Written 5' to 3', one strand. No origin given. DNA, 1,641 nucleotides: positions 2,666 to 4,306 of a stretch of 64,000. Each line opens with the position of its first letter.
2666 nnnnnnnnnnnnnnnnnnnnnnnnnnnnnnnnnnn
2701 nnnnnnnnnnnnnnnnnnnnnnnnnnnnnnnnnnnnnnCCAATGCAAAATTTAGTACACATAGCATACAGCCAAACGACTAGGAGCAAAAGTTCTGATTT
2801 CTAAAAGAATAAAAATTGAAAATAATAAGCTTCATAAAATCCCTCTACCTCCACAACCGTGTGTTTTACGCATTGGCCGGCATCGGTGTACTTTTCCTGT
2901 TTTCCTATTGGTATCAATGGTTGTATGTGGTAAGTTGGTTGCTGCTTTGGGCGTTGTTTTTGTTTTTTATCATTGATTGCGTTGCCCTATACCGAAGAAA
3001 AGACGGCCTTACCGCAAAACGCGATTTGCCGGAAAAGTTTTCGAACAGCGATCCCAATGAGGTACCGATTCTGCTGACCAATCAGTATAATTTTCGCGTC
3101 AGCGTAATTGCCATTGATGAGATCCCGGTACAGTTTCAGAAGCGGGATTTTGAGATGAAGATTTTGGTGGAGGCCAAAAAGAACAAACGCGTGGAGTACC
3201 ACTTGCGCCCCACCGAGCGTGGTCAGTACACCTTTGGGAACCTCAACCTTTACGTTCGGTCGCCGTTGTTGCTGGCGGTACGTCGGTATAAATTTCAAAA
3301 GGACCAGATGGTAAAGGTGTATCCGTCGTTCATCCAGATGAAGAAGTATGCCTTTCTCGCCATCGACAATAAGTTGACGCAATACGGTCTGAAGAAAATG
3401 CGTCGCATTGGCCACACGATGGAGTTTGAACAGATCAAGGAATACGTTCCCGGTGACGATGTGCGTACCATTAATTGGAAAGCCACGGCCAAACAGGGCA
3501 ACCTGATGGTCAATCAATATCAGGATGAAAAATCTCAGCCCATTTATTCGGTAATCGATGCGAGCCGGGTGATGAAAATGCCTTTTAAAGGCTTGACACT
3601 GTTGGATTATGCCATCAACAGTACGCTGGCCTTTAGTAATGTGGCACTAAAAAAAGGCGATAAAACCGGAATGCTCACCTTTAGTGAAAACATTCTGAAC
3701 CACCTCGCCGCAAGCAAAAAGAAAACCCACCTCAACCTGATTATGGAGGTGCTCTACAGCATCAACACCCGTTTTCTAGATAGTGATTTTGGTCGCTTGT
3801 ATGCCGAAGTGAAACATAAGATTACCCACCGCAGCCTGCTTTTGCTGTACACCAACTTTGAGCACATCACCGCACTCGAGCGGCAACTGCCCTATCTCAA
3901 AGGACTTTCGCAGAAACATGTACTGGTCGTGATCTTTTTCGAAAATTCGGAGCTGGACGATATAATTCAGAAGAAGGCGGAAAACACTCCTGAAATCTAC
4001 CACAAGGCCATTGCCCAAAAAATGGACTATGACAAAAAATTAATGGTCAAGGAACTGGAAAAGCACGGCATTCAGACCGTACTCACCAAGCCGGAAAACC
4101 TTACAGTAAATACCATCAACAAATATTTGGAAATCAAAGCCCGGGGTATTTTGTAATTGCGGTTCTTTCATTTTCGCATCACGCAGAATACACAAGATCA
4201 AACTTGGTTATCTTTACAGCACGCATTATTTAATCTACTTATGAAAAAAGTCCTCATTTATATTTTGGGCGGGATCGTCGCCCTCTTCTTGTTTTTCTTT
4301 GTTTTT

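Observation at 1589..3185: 157-bp degenerate direct repeat of an internal DUF58 gene segment brackets rhuM: a recombination or insertion scar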

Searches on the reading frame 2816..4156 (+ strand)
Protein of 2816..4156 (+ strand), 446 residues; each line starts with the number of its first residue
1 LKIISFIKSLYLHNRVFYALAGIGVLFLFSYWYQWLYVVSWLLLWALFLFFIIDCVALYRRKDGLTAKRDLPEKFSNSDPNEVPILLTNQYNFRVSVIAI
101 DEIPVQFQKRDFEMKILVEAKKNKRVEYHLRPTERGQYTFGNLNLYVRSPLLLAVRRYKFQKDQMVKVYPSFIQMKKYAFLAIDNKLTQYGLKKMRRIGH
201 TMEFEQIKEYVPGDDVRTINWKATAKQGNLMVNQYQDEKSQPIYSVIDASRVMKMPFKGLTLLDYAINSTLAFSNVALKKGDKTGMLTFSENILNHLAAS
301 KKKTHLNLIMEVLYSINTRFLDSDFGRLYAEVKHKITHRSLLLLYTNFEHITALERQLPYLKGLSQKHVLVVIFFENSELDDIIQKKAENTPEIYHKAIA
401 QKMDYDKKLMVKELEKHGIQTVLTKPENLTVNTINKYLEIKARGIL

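Call 6: search_protein_families(library=pfam, proteins=[window:2816-4156:+], max_evalue=0.01)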
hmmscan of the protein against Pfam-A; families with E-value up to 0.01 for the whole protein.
window:2816-4156:+ (446 aa): 1 family
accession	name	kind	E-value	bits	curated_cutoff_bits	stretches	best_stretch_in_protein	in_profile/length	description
PF01882.25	DUF58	-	2.1e-16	60.2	23.4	1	207-371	2-164/216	Protein of unknown function DUF58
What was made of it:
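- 2816..4156 (+): Intact DUF58 gene (446 aa). PF01882, E=2e-16 (call 6).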

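Call 7: search_protein_families(library=padloc, proteins=[window:2816-4156:+], max_evalue=0.01)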
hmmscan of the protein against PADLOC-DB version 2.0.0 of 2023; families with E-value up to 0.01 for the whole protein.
window:2816-4156:+ (446 aa): 0 families

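Call 10: find_encoding_contigs(protein=window:2816-4153:+, flank=10000, max_places=10)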
Protein window:2816-4153:+ (446 aa): no gene with exactly this product is on record in the collection.

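Call 11: find_related_loci(query=window:2816-4153:+, collection=genome_contigs, flank=10000)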
Query window:2816-4153:+ (446 aa) in genome_contigs; peptide patterns used: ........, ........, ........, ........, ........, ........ (x = any residue, [..] = any of these).
600 stretches matched a pattern (row limit reached: there are more); 585 encode a relative of the query (tblastn E <= 1e-3); the best 80 are kept; 80 distinct loci.
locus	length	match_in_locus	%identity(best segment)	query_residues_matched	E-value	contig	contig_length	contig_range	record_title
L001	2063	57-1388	76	3-446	0e+0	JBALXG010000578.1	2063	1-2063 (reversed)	MAG: Leeuwenhoekiella sp. isolate 8NakV-13 NODE_578_length_2063_cov_2.204431, whole genome shotgun sequence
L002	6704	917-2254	77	1-446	0e+0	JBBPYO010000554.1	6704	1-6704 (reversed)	MAG: Flavobacteriales bacterium isolate bin.176 bin.176_S2Ck141_135962_length_6704_cov_12.5662, whole genome shotgun seq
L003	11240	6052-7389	67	1-446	0e+0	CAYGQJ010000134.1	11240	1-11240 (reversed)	MAG TPA_asm: uncultured Flavobacteriaceae bacterium isolate ERP117304_co3_129 genome assembly, contig: NODE_8176_length_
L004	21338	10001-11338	66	1-446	0e+0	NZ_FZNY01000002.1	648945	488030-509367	Dokdonia pacifica strain DSM 25597, whole genome shotgun sequence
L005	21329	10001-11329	64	3-446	0e+0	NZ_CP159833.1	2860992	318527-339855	Candidatus Marifrigoribacter sp. Uisw_064 chromosome, complete genome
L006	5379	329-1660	61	3-446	0e+0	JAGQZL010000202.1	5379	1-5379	MAG: Allomuricauda sp. isolate HKST-UBA90 NODE_202_length_5379_cov_3.821954, whole genome shotgun sequence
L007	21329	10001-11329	65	3-446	0e+0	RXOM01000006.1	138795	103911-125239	Salegentibacter sp. R32 NODE_12, whole genome shotgun sequence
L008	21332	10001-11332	63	2-446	0e+0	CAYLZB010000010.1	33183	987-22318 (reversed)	MAG TPA_asm: uncultured Flavobacteriaceae bacterium isolate SRP304980_co1_230 genome assembly, contig: NODE_351_length_3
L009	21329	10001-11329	64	3-446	0e+0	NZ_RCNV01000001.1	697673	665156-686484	Mesonia aquimarina strain MCCC 1A11700 NODE_1_length_697673_cov_67.916177, whole genome shotgun sequence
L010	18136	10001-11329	64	3-446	0e+0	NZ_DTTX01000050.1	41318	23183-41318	MAG: Mesonia sp. isolate UWMA-0090 NODE_308_length_41318_cov_6.406345, whole genome shotgun sequence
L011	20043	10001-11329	63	3-446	0e+0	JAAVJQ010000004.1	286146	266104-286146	Salinimicrobium nanhaiense strain J15B81-2 seq4, whole genome shotgun sequence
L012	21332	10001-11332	66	3-446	0e+0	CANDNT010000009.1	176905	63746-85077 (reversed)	Flavobacteriaceae bacterium RhTr2 genome assembly, contig: NODE_9_length_176905_cov_209.024, whole genome shotgun sequen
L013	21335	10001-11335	64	1-446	0e+0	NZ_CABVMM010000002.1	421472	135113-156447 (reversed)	Mesonia oceanica strain ISS653, whole genome shotgun sequence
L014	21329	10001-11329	63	4-446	0e+0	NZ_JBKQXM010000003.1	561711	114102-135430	Winogradskyella sp. A2 NODE_3_length_561711_cov_205.398500, whole genome shotgun sequence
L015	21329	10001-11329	63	4-446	0e+0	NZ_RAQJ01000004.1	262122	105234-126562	Ichthyenterobacterium magnum strain DSM 26283 Ga0170461_104, whole genome shotgun sequence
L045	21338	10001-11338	59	1-446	0e+0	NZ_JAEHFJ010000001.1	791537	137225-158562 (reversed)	Aureibaculum flavum strain A20 A20_scaffold1, whole genome shotgun sequence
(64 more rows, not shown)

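Call 16: search_protein_families(library=pfam, proteins=[L004:5983-6915:+, L004:6915-7694:+, L004:7691-8905:+, L004:8908-9999:+, L004:11441-12871:+, L004:12878-13876:+, L002:56-916:+, L002:2855-4855:+, L002:4989-5429:+], max_evalue=0.001)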
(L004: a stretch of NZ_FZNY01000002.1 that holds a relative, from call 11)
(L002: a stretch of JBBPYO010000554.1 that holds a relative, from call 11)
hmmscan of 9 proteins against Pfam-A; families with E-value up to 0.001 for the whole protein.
L004:5983-6915:+ (310 aa): 0 families

L004:6915-7694:+ (259 aa): 1 family
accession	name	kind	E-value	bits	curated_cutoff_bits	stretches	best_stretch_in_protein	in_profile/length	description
PF13559.11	DUF4129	-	1e-08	35.5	24.8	1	186-249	2-65/69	Domain of unknown function (DUF4129)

L004:7691-8905:+ (404 aa): 1 family
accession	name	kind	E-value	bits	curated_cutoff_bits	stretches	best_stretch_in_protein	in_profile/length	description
PF14258.12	DUF4350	-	4.9e-14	53.4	30.4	1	39-234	2-178/181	Domain of unknown function (DUF4350)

L004:8908-9999:+ (363 aa): 9 families
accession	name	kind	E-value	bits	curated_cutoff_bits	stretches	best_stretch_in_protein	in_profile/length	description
PF07726.17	AAA_3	-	9.1e-63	210.4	27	1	87-217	1-131/131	ATPase family associated with various cellular activities (AAA)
PF17863.7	AAA_lid_2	-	4.5e-25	87.6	22.7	1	283-353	2-72/74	AAA lid domain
PF07728.20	AAA_5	-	6.4e-15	55.8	22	1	87-215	1-139/139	AAA domain (dynein-related subfamily)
PF20030.5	bpMoxR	-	8.7e-13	48.2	27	1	60-233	6-178/205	MoxR domain in the MoxR-vWA-beta-propeller ternary systems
PF00493.29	MCM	-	2.9e-07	30.2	23.3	1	80-200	52-175/224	MCM P-loop domain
PF00004.35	AAA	-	4.1e-06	27.7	21.2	1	88-222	1-130/131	ATPase family associated with various cellular activities (AAA)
PF05496.18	RuvB_N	-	3.8e-05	24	27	1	86-179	34-115/159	Holliday junction DNA helicase RuvB P-loop domain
PF00158.32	Sigma54_activat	-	0.00035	20.8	20.2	0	81-191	18-136/168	Sigma-54 interaction domain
PF01078.27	Mg_chelatase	-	0.00064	19.6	20.3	0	68-109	5-46/207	Magnesium chelatase, subunit ChlI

L004:11441-12871:+ (476 aa): 2 families
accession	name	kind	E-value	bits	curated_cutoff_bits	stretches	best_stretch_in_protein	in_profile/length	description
PF25210.1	Kelch_FKB95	-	2.8e-05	24.3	70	0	380-459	75-151/268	FKB95, Kelch-repeats domain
PF13415.12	Kelch_3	-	0.00086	19.9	22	0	349-374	3-28/48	Galactose oxidase, central domain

L004:12878-13876:+ (332 aa): 1 family
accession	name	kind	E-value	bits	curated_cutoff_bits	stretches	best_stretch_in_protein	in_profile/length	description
PF09471.16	Peptidase_M64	-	6.3e-21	75.3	26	2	55-238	13-197/302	IgA Peptidase M64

L002:56-916:+ (286 aa): 8 families
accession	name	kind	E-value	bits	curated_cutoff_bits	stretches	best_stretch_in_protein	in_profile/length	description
PF07726.17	AAA_3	-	1.4e-63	213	27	1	11-141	1-131/131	ATPase family associated with various cellular activities (AAA)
PF17863.7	AAA_lid_2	-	3.5e-24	84.8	22.7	1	206-276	2-72/74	AAA lid domain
PF07728.20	AAA_5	-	1.9e-17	64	22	1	11-139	1-139/139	AAA domain (dynein-related subfamily)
PF20030.5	bpMoxR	-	1.2e-10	41.3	27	1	1-168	23-189/205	MoxR domain in the MoxR-vWA-beta-propeller ternary systems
PF00004.35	AAA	-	3.4e-08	34.4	21.2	1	12-146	1-130/131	ATPase family associated with various cellular activities (AAA)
PF05496.18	RuvB_N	-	1.9e-05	24.9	27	1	10-103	34-115/159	Holliday junction DNA helicase RuvB P-loop domain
PF00493.29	MCM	-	2e-05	24.3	23.3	1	8-123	56-174/224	MCM P-loop domain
PF00158.32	Sigma54_activat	-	8.6e-05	22.7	20.2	1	9-120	22-141/168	Sigma-54 interaction domain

L002:2855-4855:+ (666 aa): 4 families
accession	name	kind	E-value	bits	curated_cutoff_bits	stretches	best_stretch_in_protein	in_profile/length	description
PF00587.30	tRNA-synt_2b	-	6.6e-49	166.8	29.3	1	344-553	7-178/179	tRNA synthetase class II core domain (G, H, P, S and T)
PF03129.25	HGTP_anticodon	-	2.6e-23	82.4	21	1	566-655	1-93/94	Anticodon binding domain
PF07973.19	tRNA_SAD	-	5.5e-12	45.9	24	1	189-236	3-44/44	Threonyl and Alanyl tRNA synthetase second additional domain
PF02824.27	TGS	-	5.8e-11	42.7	22.2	1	20-71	1-52/60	TGS domain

L002:4989-5429:+ (146 aa): 2 families
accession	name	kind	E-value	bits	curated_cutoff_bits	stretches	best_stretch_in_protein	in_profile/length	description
PF00707.27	IF3_C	-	1.1e-32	112.2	34.8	1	58-143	1-86/86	Translation initiation factor IF-3, C-terminal domain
PF05198.21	IF3_N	-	1.9e-22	79.6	26.9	1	3-49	22-68/70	Translation initiation factor IF-3, N-terminal domain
